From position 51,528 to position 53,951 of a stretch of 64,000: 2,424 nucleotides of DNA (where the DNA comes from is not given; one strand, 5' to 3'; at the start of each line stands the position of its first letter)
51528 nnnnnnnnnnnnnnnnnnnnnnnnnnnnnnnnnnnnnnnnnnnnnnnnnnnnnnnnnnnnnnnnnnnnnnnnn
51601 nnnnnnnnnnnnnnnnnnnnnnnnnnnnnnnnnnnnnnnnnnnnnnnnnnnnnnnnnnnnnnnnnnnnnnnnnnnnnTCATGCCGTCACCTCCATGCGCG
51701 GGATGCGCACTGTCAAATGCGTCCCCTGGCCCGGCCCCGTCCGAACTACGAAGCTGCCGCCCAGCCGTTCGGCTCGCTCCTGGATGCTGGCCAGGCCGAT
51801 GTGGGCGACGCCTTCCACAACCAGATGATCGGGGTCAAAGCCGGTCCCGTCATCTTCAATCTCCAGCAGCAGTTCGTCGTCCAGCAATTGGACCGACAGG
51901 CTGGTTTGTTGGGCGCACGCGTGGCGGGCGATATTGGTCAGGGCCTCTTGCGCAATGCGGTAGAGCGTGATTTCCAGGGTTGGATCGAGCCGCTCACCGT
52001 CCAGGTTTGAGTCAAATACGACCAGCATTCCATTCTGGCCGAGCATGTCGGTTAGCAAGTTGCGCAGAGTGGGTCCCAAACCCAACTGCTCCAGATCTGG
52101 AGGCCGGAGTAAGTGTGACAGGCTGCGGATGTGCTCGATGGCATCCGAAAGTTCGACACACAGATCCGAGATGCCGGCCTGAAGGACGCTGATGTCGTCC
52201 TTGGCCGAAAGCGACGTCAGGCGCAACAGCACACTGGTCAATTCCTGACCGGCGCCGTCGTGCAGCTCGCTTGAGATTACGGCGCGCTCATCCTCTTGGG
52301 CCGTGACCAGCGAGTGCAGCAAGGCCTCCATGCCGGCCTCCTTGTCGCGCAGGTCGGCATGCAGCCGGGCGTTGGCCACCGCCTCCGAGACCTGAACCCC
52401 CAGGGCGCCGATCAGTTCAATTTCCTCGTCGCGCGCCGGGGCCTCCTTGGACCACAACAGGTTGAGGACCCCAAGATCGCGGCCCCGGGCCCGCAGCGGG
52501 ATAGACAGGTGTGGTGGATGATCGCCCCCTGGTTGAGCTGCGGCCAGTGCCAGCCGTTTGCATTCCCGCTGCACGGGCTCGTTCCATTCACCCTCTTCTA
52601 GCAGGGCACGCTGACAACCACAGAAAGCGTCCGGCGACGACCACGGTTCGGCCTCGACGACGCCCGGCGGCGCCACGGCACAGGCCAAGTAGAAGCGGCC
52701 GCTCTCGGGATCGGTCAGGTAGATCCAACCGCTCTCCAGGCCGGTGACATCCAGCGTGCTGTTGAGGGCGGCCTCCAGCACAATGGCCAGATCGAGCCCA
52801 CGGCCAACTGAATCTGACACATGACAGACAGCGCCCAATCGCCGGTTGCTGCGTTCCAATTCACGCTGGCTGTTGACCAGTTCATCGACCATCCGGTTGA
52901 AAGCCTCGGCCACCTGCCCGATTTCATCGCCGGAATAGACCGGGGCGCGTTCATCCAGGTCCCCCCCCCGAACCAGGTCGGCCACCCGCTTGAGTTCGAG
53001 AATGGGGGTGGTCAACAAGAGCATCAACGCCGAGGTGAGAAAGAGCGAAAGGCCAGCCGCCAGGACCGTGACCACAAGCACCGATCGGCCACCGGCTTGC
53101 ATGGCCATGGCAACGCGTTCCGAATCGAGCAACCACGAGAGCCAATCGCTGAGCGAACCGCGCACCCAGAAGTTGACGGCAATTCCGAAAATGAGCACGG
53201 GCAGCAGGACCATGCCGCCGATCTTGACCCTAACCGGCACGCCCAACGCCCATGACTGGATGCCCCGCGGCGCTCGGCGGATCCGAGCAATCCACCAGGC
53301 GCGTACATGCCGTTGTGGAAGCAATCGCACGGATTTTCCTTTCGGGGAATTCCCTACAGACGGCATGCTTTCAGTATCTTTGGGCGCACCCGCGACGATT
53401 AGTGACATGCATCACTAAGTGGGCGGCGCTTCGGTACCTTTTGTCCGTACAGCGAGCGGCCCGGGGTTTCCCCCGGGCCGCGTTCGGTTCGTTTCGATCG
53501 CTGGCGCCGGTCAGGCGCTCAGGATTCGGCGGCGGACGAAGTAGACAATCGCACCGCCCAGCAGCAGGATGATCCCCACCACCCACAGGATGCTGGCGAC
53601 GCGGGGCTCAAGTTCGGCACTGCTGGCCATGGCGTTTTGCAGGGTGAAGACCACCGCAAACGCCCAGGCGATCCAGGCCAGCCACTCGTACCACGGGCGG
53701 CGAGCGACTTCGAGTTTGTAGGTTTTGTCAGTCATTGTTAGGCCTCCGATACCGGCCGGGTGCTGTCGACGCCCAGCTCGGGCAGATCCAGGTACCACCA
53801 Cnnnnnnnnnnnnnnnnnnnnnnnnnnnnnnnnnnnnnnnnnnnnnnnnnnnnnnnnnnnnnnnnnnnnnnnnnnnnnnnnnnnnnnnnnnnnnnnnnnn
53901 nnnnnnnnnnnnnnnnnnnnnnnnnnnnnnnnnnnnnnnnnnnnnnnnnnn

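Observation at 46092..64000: Organohalide-respiration-type island: three rdhA/rdhB pairs in three arrangements plus a full accessory set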

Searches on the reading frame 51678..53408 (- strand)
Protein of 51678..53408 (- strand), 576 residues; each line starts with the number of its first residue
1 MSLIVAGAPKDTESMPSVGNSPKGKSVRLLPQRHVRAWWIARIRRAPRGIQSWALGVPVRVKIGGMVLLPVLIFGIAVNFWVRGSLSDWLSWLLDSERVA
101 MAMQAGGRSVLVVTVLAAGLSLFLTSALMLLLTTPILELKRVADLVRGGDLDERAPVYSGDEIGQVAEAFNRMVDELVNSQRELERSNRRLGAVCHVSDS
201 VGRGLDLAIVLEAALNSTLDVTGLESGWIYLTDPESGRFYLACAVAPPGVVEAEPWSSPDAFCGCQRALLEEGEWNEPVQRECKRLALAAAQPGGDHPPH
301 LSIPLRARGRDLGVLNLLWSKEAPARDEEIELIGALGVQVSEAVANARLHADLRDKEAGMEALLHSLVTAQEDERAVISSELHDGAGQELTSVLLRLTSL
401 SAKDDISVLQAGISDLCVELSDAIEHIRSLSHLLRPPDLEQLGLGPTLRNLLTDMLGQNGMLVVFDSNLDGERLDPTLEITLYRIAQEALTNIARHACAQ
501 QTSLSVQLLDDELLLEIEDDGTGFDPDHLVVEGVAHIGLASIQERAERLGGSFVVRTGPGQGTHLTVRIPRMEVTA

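Call 4: search_protein_families(library=pfam, proteins=[window:51678-53408:-], max_evalue=0.01)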
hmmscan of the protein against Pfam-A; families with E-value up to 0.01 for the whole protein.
window:51678-53408:- (576 aa): 7 families
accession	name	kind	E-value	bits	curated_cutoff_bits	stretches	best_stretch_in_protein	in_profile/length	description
PF00672.30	HAMP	-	6.5e-15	55.6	25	1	128-178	2-52/53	HAMP domain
PF02518.31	HATPase_c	-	2.7e-13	50.7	26.4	1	479-571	3-109/111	Histidine kinase-, DNA gyrase B-, and HSP90-like ATPase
PF13185.12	GAF_2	-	1.1e-12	48.8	28.6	1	205-344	2-135/136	GAF domain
PF07730.19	HisKA_3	-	1e-08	36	24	1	374-439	1-68/68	Histidine kinase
PF13581.12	HATPase_c_2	-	2.2e-07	31.4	27.4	1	465-533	15-88/127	Histidine kinase-like ATPase domain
PF01590.32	GAF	-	4.5e-05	24.4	22.4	1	207-343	2-132/133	GAF domain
PF13492.12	GAF_3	-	0.0038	18.1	27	1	210-346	5-129/129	GAF domain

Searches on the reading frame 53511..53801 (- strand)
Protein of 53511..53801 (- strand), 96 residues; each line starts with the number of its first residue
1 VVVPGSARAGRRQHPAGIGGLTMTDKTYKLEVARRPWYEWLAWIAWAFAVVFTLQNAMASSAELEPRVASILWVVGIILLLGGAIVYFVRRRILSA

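Call 4: search_protein_families(library=pfam, proteins=[window:53511-53801:-], max_evalue=0.01)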
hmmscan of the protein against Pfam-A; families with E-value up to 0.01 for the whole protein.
window:53511-53801:- (96 aa): 1 family
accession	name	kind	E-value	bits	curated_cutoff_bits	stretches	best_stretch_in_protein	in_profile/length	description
PF11384.13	DUF3188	-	0.0097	15.9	24.6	0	66-92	22-49/50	Protein of unknown function (DUF3188)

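Call 7: search_protein_families(library=ncbifam, proteins=[window:53511-53801:-], max_evalue=0.01)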
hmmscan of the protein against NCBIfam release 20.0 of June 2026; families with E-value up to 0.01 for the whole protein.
window:53511-53801:- (96 aa): 0 families
